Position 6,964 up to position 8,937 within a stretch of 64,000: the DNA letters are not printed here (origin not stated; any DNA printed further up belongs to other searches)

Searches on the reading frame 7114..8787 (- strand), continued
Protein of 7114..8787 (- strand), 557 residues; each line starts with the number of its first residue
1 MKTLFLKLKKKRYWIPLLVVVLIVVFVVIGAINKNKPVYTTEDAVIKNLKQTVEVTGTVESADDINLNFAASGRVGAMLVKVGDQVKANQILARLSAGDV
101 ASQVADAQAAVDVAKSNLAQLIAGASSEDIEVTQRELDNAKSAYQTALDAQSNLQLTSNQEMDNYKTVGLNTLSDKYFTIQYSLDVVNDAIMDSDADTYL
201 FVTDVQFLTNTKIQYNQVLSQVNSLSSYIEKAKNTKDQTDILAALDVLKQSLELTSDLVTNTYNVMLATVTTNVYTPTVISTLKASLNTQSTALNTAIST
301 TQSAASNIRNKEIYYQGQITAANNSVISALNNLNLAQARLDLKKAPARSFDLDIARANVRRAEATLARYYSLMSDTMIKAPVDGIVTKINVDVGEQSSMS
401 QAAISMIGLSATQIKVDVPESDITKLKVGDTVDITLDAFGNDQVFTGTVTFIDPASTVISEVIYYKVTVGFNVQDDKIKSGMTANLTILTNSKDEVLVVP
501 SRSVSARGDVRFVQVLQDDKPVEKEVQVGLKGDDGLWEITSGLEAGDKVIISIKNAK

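Call 57: search_protein_families(library=pfam, proteins=[L071:1687-2793:+, L071:2786-3394:+, L071:3401-5104:+, L071:5151-5588:+, L071:586-1644:+, L079:2417-3559:+, L079:4043-5749:+, L074:4163-5257:+, L074:5928-7637:+, L074:8188-8616:+], max_evalue=0.00001)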
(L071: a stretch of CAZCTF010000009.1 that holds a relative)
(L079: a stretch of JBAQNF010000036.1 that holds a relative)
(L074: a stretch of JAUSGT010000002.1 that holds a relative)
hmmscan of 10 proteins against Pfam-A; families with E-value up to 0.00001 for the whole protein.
L071:1687-2793:+ (368 aa): 3 families
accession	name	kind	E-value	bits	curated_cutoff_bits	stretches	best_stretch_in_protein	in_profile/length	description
PF01556.23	DnaJ_C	-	2.3e-43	148.3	26.6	1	131-348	1-152/152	DnaJ C terminal domain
PF00226.36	DnaJ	-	1.3e-24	86.5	27.8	1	9-68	1-63/63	DnaJ domain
PF00684.25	DnaJ_CXXCXGXG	-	8.2e-14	52.1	32.7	1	158-222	1-65/65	DnaJ central domain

L071:2786-3394:+ (202 aa): 1 family
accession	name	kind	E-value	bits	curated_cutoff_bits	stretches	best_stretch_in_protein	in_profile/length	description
PF00072.30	Response_reg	-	5.7e-21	75.2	30.2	1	26-129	1-102/111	Response regulator receiver domain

L071:3401-5104:+ (567 aa): 3 families
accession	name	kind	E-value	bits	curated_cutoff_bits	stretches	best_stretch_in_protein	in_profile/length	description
PF17768.7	RecJ_OB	-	2.8e-30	105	27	1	454-562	1-107/107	RecJ OB domain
PF01368.27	DHH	-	9.9e-18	65.1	28.1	1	76-226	2-125/125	DHH family, N-terminal domain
PF02272.25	DHHA1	-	6.2e-11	43.1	25.9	1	346-440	2-101/102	DHHA1 domain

L071:5151-5588:+ (145 aa): 2 families
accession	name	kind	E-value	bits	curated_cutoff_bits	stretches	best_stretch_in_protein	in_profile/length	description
PF13456.12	RVT_3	-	6.9e-12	45.8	21.6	1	37-131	36-123/123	Reverse transcriptase-like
PF00075.30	RNase_H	-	1.3e-09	38.8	25.8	1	2-138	2-138/141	RNase H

L071:586-1644:+ (352 aa): 0 families

L079:2417-3559:+ (380 aa): 3 families
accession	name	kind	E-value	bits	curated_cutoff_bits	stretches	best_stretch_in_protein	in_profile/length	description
PF01556.23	DnaJ_C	-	2.8e-45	154.5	26.6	1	145-362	1-152/152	DnaJ C terminal domain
PF00226.36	DnaJ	-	4.7e-26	91.1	27.8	1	25-84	1-63/63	DnaJ domain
PF00684.25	DnaJ_CXXCXGXG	-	1.2e-15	58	32.7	1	172-236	1-65/65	DnaJ central domain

L079:4043-5749:+ (568 aa): 3 families
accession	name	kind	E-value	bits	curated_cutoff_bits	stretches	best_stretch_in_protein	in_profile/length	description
PF17768.7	RecJ_OB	-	2.3e-31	108.5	27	1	455-563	1-107/107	RecJ OB domain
PF01368.27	DHH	-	8.1e-22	78.3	28.1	1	77-227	2-125/125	DHH family, N-terminal domain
PF02272.25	DHHA1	-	2.1e-11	44.6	25.9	1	347-441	2-101/102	DHHA1 domain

L074:4163-5257:+ (364 aa): 3 families
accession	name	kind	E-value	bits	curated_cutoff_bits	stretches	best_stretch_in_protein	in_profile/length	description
PF01556.23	DnaJ_C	-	4e-47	160.5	26.6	1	128-345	1-152/152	DnaJ C terminal domain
PF00226.36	DnaJ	-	2.5e-25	88.8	27.8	1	3-62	1-63/63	DnaJ domain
PF00684.25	DnaJ_CXXCXGXG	-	6.1e-15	55.7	32.7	1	155-219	1-65/65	DnaJ central domain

L074:5928-7637:+ (569 aa): 3 families
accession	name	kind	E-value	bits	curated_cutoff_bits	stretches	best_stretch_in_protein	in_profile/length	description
PF17768.7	RecJ_OB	-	2.9e-31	108.2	27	1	455-563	1-107/107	RecJ OB domain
PF01368.27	DHH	-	7.8e-21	75.1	28.1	1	77-227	2-125/125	DHH family, N-terminal domain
PF02272.25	DHHA1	-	2.6e-10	41.1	25.9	1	347-441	2-101/102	DHHA1 domain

L074:8188-8616:+ (142 aa): 2 families
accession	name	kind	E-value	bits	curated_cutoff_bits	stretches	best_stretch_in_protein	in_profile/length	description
PF13456.12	RVT_3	-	1.4e-14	54.5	21.6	1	37-131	36-123/123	Reverse transcriptase-like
PF00075.30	RNase_H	-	3.4e-08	34.2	25.8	1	2-117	2-120/141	RNase H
